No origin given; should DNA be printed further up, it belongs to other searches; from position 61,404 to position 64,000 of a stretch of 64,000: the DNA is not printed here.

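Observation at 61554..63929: Reverse-transcriptase-like 791-aa protein in the replication module, adjacent to the primase-helicase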

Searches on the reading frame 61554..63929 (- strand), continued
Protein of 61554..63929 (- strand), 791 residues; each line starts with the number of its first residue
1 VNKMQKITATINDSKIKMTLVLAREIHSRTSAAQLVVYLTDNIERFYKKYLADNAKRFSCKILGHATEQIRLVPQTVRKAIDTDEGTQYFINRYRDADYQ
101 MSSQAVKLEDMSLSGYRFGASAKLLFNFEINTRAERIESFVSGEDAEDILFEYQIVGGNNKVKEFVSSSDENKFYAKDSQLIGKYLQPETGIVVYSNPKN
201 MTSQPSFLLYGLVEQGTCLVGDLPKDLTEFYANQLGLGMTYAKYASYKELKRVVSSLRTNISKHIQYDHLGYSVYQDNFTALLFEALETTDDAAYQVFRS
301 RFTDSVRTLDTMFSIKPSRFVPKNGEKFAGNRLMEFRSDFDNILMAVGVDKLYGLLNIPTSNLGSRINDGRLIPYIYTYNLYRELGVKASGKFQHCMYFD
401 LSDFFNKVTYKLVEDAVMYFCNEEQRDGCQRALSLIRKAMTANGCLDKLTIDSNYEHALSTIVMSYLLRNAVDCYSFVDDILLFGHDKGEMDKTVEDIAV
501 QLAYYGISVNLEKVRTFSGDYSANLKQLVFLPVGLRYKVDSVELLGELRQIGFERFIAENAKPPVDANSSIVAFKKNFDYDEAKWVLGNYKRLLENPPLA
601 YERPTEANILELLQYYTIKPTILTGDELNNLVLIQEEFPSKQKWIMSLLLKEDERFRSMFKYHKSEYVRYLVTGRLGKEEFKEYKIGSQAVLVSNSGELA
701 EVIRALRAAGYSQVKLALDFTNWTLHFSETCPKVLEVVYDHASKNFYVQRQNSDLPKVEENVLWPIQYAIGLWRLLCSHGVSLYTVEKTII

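Call 51: search_protein_families(library=pfam, proteins=[L001:1752-3629:+, L001:4795-5709:+, L001:7952-8944:+, L001:9354-10004:+, L001:1127-1744:+, L001:340-891:+, L001:6172-6747:+, L001:3786-4262:+, L001:5735-6151:+, L001:9045-9347:+], max_evalue=0.001)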
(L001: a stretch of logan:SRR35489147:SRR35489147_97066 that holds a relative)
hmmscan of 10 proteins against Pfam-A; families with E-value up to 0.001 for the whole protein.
L001:1752-3629:+ (625 aa): 1 family
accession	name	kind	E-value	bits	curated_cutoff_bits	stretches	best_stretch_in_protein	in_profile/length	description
PF00476.26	DNA_pol_A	-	1.1e-13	51.3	34.3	1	304-622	51-380/381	DNA polymerase family A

L001:4795-5709:+ (304 aa): 0 families

L001:7952-8944:+ (330 aa): 2 families
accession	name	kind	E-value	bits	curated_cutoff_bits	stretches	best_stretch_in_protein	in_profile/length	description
PF02739.22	5_3_exonuc_N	-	6.2e-11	42.7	34.3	1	72-162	54-145/164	5'-3' exonuclease, N-terminal resolvase-like domain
PF01367.25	5_3_exonuc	-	3.7e-05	24.6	40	1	182-249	11-80/97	5'-3' exonuclease, C-terminal SAM fold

L001:9354-10004:+ (216 aa): 1 family
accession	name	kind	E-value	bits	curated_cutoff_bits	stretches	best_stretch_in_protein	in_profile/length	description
PF19835.5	SegE_GIY-YIG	-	8.2e-18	65.3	25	1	85-182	13-120/123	Putative endonuclease segE, GIY-YIG domain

L001:1127-1744:+ (205 aa): 1 family
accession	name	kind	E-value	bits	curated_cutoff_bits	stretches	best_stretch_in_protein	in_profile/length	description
PF11753.13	DUF3310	-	6e-05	23.5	24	1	120-181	3-59/60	Protein of unknwon function (DUF3310)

L001:340-891:+ (183 aa): 0 families

L001:6172-6747:+ (191 aa): 0 families

L001:3786-4262:+ (158 aa): 0 families

L001:5735-6151:+ (138 aa): 0 families

L001:9045-9347:+ (100 aa): 0 families

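Call 53: fold_search(model_id=the predicted structure, library=pdb)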
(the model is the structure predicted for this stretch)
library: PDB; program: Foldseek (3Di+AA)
matches with E <= 10: 1002; with E <= 0.001: 120
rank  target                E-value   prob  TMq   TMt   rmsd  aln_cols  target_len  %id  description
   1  9vdo_A                3.8e-09  1.00  0.30  0.45  12.2       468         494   12  Cryo-EM structure of the substrate bound DRT4 (released 2025-11-12)
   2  9wy8_A                1.3e-08  1.00  0.30  0.44  11.0       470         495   14  Cryo-EM structure of the hexameric DRT6 (released 2026-01-21)
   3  8oz7_A                1.7e-08  1.00  0.27  0.34  13.5       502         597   14  Abortive infection DNA polymerase AbiA from Lactococcus lactis (released 2024-04-03)
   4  9vdv_A                2.7e-08  1.00  0.30  0.44  11.9       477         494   11  Cryo-EM structure of the catalytically inactive DRT4 (released 2025-11-12)
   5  9l9s_B                2.9e-08  1.00  0.30  0.41  14.1       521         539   10  The crystal structure of UG15 (released 2026-01-14)
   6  7z0z_A                1.2e-07  1.00  0.23  0.30  14.2       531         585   12  Abortive infection DNA polymerase AbiK from Lactococcus lactis, Y44F variant (released 2022-09-07)
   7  8oz7_C                1.4e-07  1.00  0.28  0.36  11.9       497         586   12  Abortive infection DNA polymerase AbiA from Lactococcus lactis (released 2024-04-03)
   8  9l9s_A                1.6e-07  1.00  0.29  0.40  13.8       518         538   12  The crystal structure of UG15 (released 2026-01-14)
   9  8oz7_D                1.6e-07  1.00  0.26  0.34  12.4       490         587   14  Abortive infection DNA polymerase AbiA from Lactococcus lactis (released 2024-04-03)
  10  8oz7_B                1.7e-07  1.00  0.26  0.34  12.8       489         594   14  Abortive infection DNA polymerase AbiA from Lactococcus lactis (released 2024-04-03)
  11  7r06_A                5.2e-07  1.00  0.24  0.30  14.9       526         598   10  Abortive infection DNA polymerase AbiK from Lactococcus lactis (released 2022-09-07)
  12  7r08_F                5.4e-07  1.00  0.22  0.34  15.3       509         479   12  Abortive infection DNA polymerase Abi-P2 (released 2022-09-07)
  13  7r08_A                5.7e-07  1.00  0.24  0.36  15.2       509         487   11  Abortive infection DNA polymerase Abi-P2 (released 2022-09-07)
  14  7r07_F                6.5e-07  1.00  0.22  0.28  17.5       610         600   11  Abortive infection DNA polymerase AbiK from Lactococcus lactis (released 2022-09-07)
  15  7r07_C                6.8e-07  1.00  0.28  0.35  13.4       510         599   10  Abortive infection DNA polymerase AbiK from Lactococcus lactis (released 2022-09-07)
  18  7r08_E                2.6e-06  1.00  0.28  0.42   9.9       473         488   12  Abortive infection DNA polymerase Abi-P2 (released 2022-09-07)
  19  7r08_C                3.2e-06  1.00  0.24  0.36  12.1       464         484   10  Abortive infection DNA polymerase Abi-P2 (released 2022-09-07)
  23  7r08_B                5.6e-06  1.00  0.23  0.34  13.2       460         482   10  Abortive infection DNA polymerase Abi-P2 (released 2022-09-07)
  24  7r08_D                6.2e-06  1.00  0.23  0.36  15.6       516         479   12  Abortive infection DNA polymerase Abi-P2 (released 2022-09-07)
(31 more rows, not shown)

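Call 70: search_dna_similar(query=P0011, collection=phages, mode=protein, max_rows=12, max_evalue=0.001)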
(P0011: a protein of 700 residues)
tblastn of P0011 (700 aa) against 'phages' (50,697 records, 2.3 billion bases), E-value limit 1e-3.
Records with a match: 2; places in all: 2; records where one place covers at least 80% of the query: 0.
Best place of each record, by identity: <60% 2.
By first word of the organism name: Yersinia 2.
By host as written in the record: Yersinia enterocolitica 2.
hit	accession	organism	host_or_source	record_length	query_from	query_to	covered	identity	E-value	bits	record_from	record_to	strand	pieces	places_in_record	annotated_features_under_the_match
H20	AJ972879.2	Yersinia phage phiR1-37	Yersinia enterocolitica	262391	106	425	46%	30.2%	4e-20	102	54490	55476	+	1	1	g096: CDS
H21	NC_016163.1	Yersinia phage phiR1-37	Yersinia enterocolitica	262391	106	425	46%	30.2%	4e-20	102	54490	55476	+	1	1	g096: hypothetical protein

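Call 71: search_dna_similar(query=P0015, collection=phages, mode=protein, max_rows=12, max_evalue=0.001)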
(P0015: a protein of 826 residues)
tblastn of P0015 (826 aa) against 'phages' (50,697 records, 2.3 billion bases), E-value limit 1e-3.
Records with a match: 2; places in all: 2; records where one place covers at least 80% of the query: 0.
Best place of each record, by identity: <60% 2.
By first word of the organism name: Yersinia 2.
By host as written in the record: Yersinia enterocolitica 2.
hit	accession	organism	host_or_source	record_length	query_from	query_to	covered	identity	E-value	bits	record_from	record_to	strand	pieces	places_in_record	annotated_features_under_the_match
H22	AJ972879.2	Yersinia phage phiR1-37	Yersinia enterocolitica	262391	11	429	51%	27.1%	3e-21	105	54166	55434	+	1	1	g096: CDS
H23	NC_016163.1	Yersinia phage phiR1-37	Yersinia enterocolitica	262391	11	429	51%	27.1%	3e-21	105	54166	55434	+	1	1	g096: hypothetical protein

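Call 72: get_annotated_region(hit=H23, flank=5000)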
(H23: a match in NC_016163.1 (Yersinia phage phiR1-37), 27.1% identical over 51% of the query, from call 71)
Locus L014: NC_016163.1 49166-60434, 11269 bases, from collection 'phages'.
description: Yersinia phage phiR1-37, complete genome.
organism: Yersinia phage phiR1-37 (NCBI taxid 331278)
taxonomy: Viruses; Duplodnaviria; Heunggongvirae; Uroviricota; Caudoviricetes
host: Yersinia enterocolitica; source: -; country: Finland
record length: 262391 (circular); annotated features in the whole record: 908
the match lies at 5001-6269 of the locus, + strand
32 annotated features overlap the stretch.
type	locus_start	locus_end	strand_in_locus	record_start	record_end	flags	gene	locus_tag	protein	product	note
CDS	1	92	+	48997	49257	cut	g088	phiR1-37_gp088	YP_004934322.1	hypothetical protein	phage structural protein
regulatory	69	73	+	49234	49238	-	g088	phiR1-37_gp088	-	ribosome_binding_site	-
CDS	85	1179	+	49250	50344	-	g089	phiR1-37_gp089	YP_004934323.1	hypothetical protein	phage structural protein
regulatory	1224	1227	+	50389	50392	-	g367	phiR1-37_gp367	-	ribosome_binding_site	-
CDS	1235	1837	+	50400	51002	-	g090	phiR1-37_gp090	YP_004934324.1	hypothetical protein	-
regulatory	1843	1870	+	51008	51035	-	g367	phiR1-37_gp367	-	terminator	Rho independent terminator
regulatory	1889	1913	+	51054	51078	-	g367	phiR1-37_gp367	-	promoter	-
regulatory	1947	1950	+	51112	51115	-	g367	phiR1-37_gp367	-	ribosome_binding_site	-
CDS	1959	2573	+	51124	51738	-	g091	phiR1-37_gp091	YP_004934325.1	hypothetical protein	-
regulatory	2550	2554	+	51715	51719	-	g091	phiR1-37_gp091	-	ribosome_binding_site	GAGGT 51715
CDS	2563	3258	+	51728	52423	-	g092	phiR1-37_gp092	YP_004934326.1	hypothetical protein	-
regulatory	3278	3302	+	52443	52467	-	g367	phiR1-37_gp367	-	promoter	-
regulatory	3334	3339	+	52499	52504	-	g367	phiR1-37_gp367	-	ribosome_binding_site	-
CDS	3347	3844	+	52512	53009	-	g093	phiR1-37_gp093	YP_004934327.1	hypothetical protein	-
regulatory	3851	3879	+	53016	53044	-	g367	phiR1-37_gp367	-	terminator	Rho independent terminator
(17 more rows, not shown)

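Call 79: search_solved_structures(query=A2, max_evalue=10, show_alignments=4)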
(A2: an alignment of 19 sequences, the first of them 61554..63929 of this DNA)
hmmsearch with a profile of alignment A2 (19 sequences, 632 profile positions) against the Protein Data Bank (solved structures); distinct sequences matched with E-value up to 10: 32.
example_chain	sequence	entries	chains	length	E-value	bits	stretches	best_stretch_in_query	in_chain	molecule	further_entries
9wy8_A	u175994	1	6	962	2e-12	49.8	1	187-348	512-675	Maltose/maltodextrin-binding periplasmic protein,Reverse transcriptase domain-containing p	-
26cz_A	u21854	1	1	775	2.1e-10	43.1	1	161-338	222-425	Small ubiquitin-related modifier,RNA-directed DNA polymerase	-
8bgj_A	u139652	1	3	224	3.3e-10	42.4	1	196-335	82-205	RNA-directed DNA polymerase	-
7r08_A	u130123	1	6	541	3.7e-10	42.3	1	187-502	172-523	Reverse transcriptase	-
7uim_D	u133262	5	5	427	1.4e-09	40.4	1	201-416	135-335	Group II intron reverse transcriptase/maturase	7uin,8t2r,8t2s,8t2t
6me0_C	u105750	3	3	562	2.4e-09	39.6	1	269-338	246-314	Maturase reverse transcriptase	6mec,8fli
5hhj_A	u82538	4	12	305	2.6e-09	39.5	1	200-335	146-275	Retron-type reverse transcriptase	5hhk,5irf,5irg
5hhl_A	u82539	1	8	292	3.9e-09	38.9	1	201-335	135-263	Retron-type reverse transcriptase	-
6ar1_A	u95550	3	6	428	2.3e-07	33.1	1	197-335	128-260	GsI-IIC RT | Trt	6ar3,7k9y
7kft_D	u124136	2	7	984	6.1e-07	31.7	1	198-338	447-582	Cas6-RT-Cas1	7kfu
9z6y_H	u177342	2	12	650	3.8e-05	25.7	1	189-363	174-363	Drt3b reverse transcriptase protein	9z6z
8ub7_A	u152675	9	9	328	0.00011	24.2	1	198-331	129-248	Reverse transcriptase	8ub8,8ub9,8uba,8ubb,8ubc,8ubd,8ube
9vdo_A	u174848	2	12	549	0.00015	23.8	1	271-336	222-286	Reverse transcriptase domain-containing protein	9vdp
9ltm_A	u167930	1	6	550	0.00015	23.8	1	271-336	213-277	Reverse transcriptase domain-containing protein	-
21ou_A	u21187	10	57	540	0.00016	23.7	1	271-336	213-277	Reverse transcriptase domain-containing protein | UG15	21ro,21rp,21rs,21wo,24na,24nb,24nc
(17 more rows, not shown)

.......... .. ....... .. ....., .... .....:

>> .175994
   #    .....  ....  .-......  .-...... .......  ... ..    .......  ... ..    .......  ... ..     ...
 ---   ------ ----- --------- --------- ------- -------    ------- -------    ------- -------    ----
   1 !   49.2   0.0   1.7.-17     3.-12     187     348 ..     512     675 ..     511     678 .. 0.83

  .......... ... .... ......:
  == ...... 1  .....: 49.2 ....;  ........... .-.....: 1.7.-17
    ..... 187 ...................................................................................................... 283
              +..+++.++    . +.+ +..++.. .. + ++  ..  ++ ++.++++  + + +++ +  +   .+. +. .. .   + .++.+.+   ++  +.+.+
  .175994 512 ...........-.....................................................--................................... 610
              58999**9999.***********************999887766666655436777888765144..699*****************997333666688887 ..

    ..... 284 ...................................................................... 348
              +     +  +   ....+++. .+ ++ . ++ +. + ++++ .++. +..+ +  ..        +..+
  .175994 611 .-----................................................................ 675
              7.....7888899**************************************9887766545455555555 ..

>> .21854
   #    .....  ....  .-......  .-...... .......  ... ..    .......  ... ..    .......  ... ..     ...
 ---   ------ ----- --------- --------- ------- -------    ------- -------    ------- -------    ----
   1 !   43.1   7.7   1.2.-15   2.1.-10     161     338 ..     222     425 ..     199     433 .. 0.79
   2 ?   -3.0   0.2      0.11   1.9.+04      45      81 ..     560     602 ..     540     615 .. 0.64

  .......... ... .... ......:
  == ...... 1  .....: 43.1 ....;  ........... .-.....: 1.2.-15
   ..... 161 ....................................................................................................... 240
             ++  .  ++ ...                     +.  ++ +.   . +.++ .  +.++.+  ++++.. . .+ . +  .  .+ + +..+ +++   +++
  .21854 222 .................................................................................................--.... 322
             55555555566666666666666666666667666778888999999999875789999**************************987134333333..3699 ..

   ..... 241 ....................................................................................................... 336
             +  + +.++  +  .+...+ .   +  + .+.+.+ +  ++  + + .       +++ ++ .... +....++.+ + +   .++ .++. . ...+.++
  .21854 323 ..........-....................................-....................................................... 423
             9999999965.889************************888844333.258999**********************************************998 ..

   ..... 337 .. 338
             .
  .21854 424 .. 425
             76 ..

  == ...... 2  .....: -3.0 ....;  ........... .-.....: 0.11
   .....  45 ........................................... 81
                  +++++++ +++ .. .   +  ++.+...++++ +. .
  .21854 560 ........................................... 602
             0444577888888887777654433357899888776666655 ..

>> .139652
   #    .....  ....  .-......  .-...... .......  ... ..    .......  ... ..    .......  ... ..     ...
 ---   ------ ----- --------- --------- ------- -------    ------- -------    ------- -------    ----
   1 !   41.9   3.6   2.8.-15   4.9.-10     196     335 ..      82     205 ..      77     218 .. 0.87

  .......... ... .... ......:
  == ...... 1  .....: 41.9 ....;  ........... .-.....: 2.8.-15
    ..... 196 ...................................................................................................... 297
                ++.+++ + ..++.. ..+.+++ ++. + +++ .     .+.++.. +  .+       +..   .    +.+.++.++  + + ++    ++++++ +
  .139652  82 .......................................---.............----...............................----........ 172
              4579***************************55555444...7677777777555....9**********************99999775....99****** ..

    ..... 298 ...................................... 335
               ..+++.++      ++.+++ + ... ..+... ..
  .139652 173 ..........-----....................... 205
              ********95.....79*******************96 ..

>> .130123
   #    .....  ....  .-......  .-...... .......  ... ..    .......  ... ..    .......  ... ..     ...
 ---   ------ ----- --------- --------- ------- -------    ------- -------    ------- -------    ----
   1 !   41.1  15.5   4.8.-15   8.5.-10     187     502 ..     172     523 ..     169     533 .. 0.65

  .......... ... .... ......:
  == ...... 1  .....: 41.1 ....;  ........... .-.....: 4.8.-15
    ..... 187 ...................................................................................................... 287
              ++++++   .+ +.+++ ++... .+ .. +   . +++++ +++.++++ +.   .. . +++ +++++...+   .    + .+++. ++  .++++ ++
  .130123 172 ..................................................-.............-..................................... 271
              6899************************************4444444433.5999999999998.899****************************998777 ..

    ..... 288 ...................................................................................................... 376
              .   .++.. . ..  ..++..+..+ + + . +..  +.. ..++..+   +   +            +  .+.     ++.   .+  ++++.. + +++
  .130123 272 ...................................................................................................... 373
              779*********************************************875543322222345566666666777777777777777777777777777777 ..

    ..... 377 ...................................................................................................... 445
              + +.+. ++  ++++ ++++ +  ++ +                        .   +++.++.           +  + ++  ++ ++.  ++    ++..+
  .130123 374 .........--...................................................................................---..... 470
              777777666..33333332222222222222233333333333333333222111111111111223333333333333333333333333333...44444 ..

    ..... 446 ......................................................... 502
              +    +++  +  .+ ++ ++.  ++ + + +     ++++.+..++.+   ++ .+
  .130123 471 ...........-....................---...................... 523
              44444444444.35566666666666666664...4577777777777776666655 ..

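Call 97: find_related_loci(query=A4, collection=genome_contigs, flank=8000)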
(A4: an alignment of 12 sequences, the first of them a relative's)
Query A4 (700 aa) in genome_contigs; peptide patterns used: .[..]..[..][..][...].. (x = any residue, [..] = any of these).
14 stretches matched a pattern, but none encodes a relative of the query by tblastn (E <= 1e-3).
